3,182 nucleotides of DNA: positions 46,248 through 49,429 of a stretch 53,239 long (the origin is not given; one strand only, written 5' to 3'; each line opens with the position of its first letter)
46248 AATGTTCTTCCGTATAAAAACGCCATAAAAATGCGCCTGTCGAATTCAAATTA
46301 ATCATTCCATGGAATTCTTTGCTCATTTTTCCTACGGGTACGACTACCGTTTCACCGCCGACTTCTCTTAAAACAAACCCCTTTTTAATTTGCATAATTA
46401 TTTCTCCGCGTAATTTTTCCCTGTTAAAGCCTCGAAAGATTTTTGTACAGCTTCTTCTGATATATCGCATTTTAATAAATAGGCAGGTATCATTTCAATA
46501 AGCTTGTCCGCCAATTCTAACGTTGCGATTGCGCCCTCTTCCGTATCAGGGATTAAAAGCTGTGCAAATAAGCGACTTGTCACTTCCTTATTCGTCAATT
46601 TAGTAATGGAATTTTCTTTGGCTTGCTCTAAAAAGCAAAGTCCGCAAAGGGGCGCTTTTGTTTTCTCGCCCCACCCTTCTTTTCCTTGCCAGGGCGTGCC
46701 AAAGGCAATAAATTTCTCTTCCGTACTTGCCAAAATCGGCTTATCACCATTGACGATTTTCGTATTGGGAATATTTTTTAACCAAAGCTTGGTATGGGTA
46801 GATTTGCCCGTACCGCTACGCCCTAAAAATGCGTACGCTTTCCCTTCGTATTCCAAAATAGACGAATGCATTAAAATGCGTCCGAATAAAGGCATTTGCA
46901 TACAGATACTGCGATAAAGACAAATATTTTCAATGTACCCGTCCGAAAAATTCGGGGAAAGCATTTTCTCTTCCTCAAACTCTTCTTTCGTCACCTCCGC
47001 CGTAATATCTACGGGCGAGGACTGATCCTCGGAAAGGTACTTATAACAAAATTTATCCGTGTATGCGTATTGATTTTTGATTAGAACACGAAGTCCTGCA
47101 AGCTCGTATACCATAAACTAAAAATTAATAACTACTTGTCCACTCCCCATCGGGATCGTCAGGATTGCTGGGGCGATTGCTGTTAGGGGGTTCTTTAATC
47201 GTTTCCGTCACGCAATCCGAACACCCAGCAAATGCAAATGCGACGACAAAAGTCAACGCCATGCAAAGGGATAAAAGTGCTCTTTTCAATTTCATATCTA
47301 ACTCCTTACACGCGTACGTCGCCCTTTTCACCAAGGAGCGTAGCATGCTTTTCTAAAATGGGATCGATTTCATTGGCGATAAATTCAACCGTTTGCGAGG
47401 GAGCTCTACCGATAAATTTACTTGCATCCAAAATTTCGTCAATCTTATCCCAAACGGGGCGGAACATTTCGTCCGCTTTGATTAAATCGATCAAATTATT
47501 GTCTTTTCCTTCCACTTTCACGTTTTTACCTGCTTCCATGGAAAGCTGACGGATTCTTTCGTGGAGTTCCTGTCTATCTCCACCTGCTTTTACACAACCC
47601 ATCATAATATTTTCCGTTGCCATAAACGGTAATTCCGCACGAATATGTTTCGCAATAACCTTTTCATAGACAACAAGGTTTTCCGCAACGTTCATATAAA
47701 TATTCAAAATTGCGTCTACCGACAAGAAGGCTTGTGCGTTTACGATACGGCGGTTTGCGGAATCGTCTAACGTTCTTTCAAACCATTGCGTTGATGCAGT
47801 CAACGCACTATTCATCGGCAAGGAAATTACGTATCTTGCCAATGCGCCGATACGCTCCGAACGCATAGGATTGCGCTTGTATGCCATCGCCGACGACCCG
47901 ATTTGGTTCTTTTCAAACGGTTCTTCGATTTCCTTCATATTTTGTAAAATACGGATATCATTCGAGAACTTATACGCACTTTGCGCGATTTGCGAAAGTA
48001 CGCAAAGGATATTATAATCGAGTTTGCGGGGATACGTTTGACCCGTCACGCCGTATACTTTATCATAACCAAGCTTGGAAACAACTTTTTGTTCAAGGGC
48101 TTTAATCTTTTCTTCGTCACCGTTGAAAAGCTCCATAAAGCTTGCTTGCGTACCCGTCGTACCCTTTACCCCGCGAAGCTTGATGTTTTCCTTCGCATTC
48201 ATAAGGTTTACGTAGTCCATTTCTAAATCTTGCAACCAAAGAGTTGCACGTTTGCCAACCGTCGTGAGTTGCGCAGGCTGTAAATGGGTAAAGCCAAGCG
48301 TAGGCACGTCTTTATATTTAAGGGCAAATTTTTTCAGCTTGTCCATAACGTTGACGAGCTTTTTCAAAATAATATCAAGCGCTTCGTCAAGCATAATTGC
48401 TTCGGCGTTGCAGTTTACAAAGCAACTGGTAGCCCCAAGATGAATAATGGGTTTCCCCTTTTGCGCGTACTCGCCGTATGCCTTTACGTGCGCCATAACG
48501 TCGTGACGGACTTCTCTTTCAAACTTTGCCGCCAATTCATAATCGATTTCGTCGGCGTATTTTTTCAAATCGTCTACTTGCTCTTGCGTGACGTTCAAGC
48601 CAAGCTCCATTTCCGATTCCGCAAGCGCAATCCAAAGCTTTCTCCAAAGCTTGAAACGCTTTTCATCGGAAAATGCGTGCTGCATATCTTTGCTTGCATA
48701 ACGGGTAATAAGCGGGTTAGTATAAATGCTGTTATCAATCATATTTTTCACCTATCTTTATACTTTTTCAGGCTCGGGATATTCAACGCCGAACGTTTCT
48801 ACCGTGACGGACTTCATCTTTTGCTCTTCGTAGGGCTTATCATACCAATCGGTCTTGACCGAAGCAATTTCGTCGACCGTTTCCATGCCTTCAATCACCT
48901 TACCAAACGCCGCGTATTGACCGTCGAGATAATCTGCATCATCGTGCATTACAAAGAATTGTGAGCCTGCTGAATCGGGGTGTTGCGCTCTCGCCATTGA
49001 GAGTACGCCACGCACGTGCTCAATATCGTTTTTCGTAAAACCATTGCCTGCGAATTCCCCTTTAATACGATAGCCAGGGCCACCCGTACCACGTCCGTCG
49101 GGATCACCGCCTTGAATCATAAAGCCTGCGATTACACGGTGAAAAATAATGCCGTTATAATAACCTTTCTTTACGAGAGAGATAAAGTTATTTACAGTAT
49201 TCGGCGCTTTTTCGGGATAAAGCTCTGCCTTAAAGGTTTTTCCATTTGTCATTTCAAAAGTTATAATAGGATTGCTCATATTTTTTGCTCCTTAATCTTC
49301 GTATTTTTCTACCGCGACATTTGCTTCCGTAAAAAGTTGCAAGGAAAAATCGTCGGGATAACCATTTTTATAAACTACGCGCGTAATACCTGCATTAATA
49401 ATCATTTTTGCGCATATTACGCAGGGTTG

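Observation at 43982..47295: Five-gene peptide maturation/export-like cassette with no recognisable core modifying enzyme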

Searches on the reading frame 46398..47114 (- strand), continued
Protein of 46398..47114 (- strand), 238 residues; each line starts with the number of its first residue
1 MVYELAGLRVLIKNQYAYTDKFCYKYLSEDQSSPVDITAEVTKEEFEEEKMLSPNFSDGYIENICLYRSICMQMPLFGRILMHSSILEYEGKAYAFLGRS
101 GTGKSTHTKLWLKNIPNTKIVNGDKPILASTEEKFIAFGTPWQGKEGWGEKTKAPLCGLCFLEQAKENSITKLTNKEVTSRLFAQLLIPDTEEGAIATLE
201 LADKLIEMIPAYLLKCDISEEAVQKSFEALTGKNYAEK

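Call 35: fold_search(model_id=the predicted structure, library=pdb)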
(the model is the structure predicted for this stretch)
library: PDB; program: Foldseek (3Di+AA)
matches with E <= 10: 292; with E <= 0.001: 59
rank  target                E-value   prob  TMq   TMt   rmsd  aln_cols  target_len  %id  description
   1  2pxz                  5.7e-07  1.00  0.52  0.28  10.5       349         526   13  E. coli phosphoenolpyruvate carboxykinase (PEPCK) complexed with ATP, Mg2+, Mn2+, carbon dioxide and oxaloacetate (released 2008-04-22)
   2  6com                  7.8e-07  1.00  0.54  0.28   8.0       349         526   12  2.3A crystal structure of E. coli phosphoenolpyruvate carboxykinase mutant Asp269Asn (released 2018-04-04)
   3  1kkl_B                1.3e-06  1.00  0.29  0.41  13.4       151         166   14  L.casei HprK/P in complex with B.subtilis HPr (released 2002-08-28)
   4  6v2m                  1.5e-06  1.00  0.49  0.26  10.9       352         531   14  Structure of Escherichia coli Asp269Asn mutant phosphoenolpyruvate carboxykinase (released 2019-12-11)
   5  1ylh                  1.8e-06  1.00  0.55  0.28  10.3       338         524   14  Crystal Structure of Phosphoenolpyruvate Carboxykinase from Actinobaccilus succinogenes in Complex with Manganese and Py (released 2005-06-28)
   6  9a4u_A                1.8e-06  1.00  0.48  0.24   9.6       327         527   12  Integrative model of PCKA-QOX2 by crosslinking MS and deep learning (released 2024-09-18)
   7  1kkl_A                1.9e-06  1.00  0.30  0.41  13.6       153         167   13  L.casei HprK/P in complex with B.subtilis HPr (released 2002-08-28)
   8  1kkl_C                2.2e-06  1.00  0.31  0.42  12.7       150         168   15  L.casei HprK/P in complex with B.subtilis HPr (released 2002-08-28)
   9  6crt                  2.5e-06  1.00  0.53  0.27   9.0       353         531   15  Arg65Gln Mutagenic E.coli PCK (released 2018-04-04)
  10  1aq2                  2.6e-06  1.00  0.54  0.28   7.7       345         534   14  PHOSPHOENOLPYRUVATE CARBOXYKINASE (released 1998-10-14)
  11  1oen                  3.0e-06  1.00  0.55  0.28  11.2       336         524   13  PHOSPHOENOLPYRUVATE CARBOXYKINASE (released 1996-11-08)
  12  6asn                  3.8e-06  1.00  0.55  0.28  10.4       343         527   13  E. coli phosphoenolpyruvate carboxykinase K212I F216V mutant bound to methanesulfonate (released 2018-08-29)
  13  1ayl                  3.8e-06  1.00  0.53  0.28   7.7       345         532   14  PHOSPHOENOLPYRUVATE CARBOXYKINASE (released 1997-01-11)
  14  6at4_B                4.1e-06  1.00  0.52  0.27  10.2       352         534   13  E. coli phosphoenolpyruvate carboxykinase bound to thiosulfate (released 2018-08-29)
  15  1kkm_A                4.9e-06  1.00  0.31  0.41  12.6       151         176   16  L.casei HprK/P in complex with B.subtilis P-Ser-HPr (released 2002-08-28)
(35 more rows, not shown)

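Call 70: search_protein_representatives(protein=window:46398-47114:-)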
Query: 238 residues. Proteins with E-value up to 0.001 (for the whole library): 8126; up to 1e-10: 4529; up to 1e-30: 431. The best 150 are listed.
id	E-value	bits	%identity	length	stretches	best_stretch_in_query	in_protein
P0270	8.8e-85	300.1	56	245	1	1-236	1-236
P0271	7.0e-75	267.7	66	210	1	1-167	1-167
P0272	1.9e-62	227.1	46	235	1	1-237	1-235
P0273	2.9e-60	219.9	45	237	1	5-234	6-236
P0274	1.3e-59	217.7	47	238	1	1-235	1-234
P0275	2.6e-59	216.8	44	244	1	4-237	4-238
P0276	5.3e-59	215.8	61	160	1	1-161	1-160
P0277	6.6e-59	215.5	61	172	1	72-227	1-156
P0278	9.4e-57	208.4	43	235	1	7-226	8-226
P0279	1.5e-55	204.5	43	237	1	4-230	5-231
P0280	6.1e-55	202.5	40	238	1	2-233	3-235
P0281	2.1e-53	197.5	43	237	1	4-232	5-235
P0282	3.5e-53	196.7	42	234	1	3-228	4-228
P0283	6.8e-53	195.8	39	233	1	4-228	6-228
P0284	3.7e-52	193.4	41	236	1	2-230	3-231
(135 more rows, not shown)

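Call 72: find_related_loci(query=A4, collection=metagenome_contigs, flank=6000)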
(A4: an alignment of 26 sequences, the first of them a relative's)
Query A4 (236 aa) in metagenome_contigs; peptide patterns used: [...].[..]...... (x = any residue, [..] = any of these).
600 stretches matched a pattern (row limit reached: there are more); 545 encode a relative of the query (tblastn E <= 1e-3); the best 80 are kept; 80 distinct loci.
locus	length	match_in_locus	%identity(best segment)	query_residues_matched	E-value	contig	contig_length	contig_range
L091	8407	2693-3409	42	3-235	8e-64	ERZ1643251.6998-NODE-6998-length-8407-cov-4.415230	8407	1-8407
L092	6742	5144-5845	43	7-236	9e-62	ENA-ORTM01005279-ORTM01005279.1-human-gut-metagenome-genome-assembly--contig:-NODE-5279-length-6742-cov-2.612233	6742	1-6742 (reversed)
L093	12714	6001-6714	44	1-236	1e-61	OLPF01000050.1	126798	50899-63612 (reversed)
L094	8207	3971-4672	42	9-235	9e-61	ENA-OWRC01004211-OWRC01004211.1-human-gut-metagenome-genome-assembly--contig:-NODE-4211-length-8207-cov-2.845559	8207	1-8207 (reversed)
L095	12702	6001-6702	42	9-235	3e-60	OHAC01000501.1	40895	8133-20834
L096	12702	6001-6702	41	7-236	2e-58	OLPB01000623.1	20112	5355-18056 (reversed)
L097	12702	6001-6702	41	7-236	2e-58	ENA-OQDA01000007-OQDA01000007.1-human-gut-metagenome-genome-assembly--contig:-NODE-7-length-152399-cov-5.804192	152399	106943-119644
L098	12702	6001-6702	41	7-236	2e-58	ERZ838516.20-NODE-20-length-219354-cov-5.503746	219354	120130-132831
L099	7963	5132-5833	41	7-236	2e-58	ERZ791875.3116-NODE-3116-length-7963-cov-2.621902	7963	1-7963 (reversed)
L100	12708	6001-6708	41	1-233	4e-58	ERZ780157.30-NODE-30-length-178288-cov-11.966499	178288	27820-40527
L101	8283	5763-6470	41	1-233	6e-58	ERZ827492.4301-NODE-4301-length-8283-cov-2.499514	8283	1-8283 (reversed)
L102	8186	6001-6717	42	7-233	7e-58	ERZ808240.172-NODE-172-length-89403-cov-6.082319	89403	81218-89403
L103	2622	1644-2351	41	1-233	8e-58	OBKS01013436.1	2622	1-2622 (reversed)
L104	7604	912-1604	41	7-233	3e-57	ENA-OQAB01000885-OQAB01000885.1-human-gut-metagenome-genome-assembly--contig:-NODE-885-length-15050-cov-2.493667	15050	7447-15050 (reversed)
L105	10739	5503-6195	42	7-233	4e-57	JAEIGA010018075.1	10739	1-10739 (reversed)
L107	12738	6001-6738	39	7-232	3e-56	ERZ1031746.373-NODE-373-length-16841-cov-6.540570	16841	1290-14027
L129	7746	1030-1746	40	3-234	8e-54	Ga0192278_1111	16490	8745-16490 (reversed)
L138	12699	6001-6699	40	4-231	3e-51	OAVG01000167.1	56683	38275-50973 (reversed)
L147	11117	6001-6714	41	7-233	1e-50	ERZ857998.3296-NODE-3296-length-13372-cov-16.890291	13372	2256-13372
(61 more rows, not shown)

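Call 84: search_protein_families(library=pfam, proteins=[L147:7022-8230:+, L107:3992-5239:+, L129:5272-6546:+, L095:4287-5291:+, L129:4295-5260:+, L138:4816-5952:+], max_evalue=0.001)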
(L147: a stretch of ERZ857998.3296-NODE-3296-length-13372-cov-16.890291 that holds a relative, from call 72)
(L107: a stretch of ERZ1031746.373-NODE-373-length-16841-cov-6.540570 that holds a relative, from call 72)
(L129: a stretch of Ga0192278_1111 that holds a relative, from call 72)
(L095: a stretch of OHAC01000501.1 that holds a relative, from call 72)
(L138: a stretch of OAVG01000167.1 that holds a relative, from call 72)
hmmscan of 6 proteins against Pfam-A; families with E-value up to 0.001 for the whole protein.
L147:7022-8230:+ (402 aa): 1 family
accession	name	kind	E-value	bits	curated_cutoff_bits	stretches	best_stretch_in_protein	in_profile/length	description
PF14907.12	NTP_transf_5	-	1.4e-31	110.5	31.2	1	32-282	3-246/249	Uncharacterised nucleotidyltransferase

L107:3992-5239:+ (415 aa): 1 family
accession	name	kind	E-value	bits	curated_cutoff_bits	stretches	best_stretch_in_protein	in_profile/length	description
PF14907.12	NTP_transf_5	-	6.4e-43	147.6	31.2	1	47-307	4-247/249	Uncharacterised nucleotidyltransferase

L129:5272-6546:+ (424 aa): 1 family
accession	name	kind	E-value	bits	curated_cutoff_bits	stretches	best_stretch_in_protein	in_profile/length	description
PF14907.12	NTP_transf_5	-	7.1e-37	127.7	31.2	1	48-295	3-249/249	Uncharacterised nucleotidyltransferase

L095:4287-5291:+ (334 aa): 1 family
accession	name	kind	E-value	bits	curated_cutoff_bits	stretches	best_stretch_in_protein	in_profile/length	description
PF01522.26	Polysacc_deac_1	-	3.5e-05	24.2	23.1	0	75-197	5-123/124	Polysaccharide deacetylase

L129:4295-5260:+ (321 aa): 0 families

L138:4816-5952:+ (378 aa): 1 family
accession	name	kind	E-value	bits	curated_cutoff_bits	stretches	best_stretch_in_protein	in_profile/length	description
PF08017.16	Fibrinogen_BP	-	9.8e-07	27.9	50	1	269-335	31-217/425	Fibrinogen binding protein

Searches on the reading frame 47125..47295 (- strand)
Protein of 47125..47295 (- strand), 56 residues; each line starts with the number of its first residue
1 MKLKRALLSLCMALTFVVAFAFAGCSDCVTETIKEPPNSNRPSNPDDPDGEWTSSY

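Call 3: search_protein_families(library=pfam, proteins=[window:47125-47295:-], max_evalue=1)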
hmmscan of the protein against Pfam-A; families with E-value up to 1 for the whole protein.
window:47125-47295:- (56 aa): 0 families

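Call 4: search_protein_families(library=ncbifam, proteins=[window:47125-47295:-], max_evalue=1)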
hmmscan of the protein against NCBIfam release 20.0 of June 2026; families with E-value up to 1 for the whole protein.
window:47125-47295:- (56 aa): 1 family
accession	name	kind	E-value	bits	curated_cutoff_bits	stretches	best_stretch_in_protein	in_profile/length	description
NF045606.1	lipo_J517_1871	equivalog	0.077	13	60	1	15-55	6-45/133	J517_1871 family lipoprotein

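Call 38: find_homologous_proteins(query=A3, max_evalue=10)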
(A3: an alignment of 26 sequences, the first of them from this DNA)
Query A3 (26 sequences) (56 aa, profile of the alignment): 29 proteins with E <= 10 among 1768 candidates.
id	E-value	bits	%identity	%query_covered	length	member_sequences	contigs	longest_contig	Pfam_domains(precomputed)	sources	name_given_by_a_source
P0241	1.3e-14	72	26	84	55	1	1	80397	-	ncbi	-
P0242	2.0e-14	71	75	100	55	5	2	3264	-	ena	-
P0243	5.7e-14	70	100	100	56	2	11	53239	-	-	-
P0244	1.6e-13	68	25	98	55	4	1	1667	-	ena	-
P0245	6.8e-13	66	41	30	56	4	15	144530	-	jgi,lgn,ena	jgi:hypothetical protein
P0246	1.7e-12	65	-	-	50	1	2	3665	-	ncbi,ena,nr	ncbi:MAG: hypothetical protein J6S04_02365 [Clostridia bacterium]|nr:hypothetical protein [Clostridi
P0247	4.7e-12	64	77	100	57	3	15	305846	-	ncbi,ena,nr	ncbi:MAG: hypothetical protein IJD77_05060 [Clostridia bacterium]|nr:hypothetical protein [Clostridi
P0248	3.3e-11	61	-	-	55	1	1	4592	-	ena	-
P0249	5.1e-11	60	50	29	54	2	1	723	-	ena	-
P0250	8.0e-11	60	27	96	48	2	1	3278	-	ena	-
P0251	9.7e-11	59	24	98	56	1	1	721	-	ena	-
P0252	1.8e-10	59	24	96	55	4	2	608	-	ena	-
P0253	3.3e-9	55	24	84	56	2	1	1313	-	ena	-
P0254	2.2e-8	52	-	-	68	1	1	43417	-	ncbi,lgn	-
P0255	2.9e-7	48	-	-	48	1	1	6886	-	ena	-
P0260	1.9e-3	36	30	89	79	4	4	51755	-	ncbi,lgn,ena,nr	ncbi:MAG: hypothetical protein IJX49_07240 [Clostridia bacterium]|nr:hypothetical protein [Clostridi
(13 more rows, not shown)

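Call 40: find_encoding_contigs(protein=P0260, flank=5000, max_places=2)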
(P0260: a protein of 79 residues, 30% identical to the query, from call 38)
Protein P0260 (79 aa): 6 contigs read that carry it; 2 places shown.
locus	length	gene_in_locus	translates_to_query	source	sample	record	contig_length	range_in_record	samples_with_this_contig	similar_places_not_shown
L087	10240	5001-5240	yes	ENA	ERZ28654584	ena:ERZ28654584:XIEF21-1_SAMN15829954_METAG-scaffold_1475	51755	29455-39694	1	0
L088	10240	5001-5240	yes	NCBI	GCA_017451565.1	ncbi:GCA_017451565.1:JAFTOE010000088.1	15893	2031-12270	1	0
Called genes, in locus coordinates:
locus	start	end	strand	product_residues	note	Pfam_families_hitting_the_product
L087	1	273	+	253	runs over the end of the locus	PF00072:Response_reg, PF08769:Spo0A_C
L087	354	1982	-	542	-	PF00118:Cpn60_TCP1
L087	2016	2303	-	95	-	PF00166:Cpn10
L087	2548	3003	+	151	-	PF00383:dCMP_cyt_deam_1, PF14437:MafB19-deam, PF14439:Bd3614-deam (weak)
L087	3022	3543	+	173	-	PF00160:Pro_isomerase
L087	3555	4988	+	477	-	PF00206:Lyase_1, PF10397:ADSL_C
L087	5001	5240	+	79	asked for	-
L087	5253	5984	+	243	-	PF27840:ScmC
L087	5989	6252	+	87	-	PF05402:PqqD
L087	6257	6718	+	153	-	-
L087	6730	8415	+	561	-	PF00664:ABC_membrane, PF00005:ABC_tran, PF02463:SMC_N (faint), PF13401:AAA_22 (faint), PF13304:AAA_21 (faint)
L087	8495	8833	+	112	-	-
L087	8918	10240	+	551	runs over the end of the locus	PF01636:APH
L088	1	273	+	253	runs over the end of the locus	PF00072:Response_reg, PF08769:Spo0A_C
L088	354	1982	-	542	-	PF00118:Cpn60_TCP1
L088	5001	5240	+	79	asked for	-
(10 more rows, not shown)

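Call 41: find_encoding_contigs(protein=P0245, flank=5000, max_places=2)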
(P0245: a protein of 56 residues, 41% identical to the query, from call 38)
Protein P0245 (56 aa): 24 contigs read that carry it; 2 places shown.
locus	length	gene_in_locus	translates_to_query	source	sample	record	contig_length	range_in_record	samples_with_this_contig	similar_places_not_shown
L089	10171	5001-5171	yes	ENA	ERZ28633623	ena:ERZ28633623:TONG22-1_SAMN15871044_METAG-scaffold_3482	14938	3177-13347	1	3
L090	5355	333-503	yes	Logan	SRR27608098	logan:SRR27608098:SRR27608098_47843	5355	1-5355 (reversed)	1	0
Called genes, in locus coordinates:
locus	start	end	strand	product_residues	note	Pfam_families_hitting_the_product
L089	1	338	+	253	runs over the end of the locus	PF00072:Response_reg, PF08769:Spo0A_C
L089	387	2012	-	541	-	PF00118:Cpn60_TCP1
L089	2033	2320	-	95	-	PF00166:Cpn10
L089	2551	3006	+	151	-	PF00383:dCMP_cyt_deam_1, PF14437:MafB19-deam, PF14439:Bd3614-deam (weak)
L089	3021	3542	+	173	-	PF00160:Pro_isomerase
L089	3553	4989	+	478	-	PF00206:Lyase_1, PF10397:ADSL_C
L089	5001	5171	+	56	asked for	-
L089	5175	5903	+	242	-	PF27840:ScmC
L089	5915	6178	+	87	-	PF05402:PqqD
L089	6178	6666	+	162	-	-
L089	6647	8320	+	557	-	PF00664:ABC_membrane, PF02463:SMC_N (faint), PF00005:ABC_tran, PF13401:AAA_22 (faint), PF13304:AAA_21 (faint)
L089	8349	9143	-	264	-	PF02311:AraC_binding (weak), PF12833:HTH_18, PF00165:HTH_AraC (weak)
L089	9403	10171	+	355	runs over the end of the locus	PF01636:APH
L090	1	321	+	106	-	?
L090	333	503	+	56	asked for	-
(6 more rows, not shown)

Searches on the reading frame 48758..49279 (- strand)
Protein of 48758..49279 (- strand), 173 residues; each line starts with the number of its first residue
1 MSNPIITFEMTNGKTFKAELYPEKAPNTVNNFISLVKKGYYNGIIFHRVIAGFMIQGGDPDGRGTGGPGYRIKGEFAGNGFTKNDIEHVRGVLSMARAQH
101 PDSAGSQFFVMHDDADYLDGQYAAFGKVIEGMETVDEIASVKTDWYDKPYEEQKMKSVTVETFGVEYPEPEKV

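Call 67: search_protein_families(library=pfam, proteins=[window:48758-49279:-], max_evalue=0.00001)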
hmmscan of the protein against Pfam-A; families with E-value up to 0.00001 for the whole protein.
window:48758-49279:- (173 aa): 1 family
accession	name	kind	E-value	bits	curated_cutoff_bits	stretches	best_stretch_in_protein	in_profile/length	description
PF00160.26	Pro_isomerase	-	1.5e-48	165.4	21.7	1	7-160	3-159/159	Cyclophilin type peptidyl-prolyl cis-trans isomerase/CLD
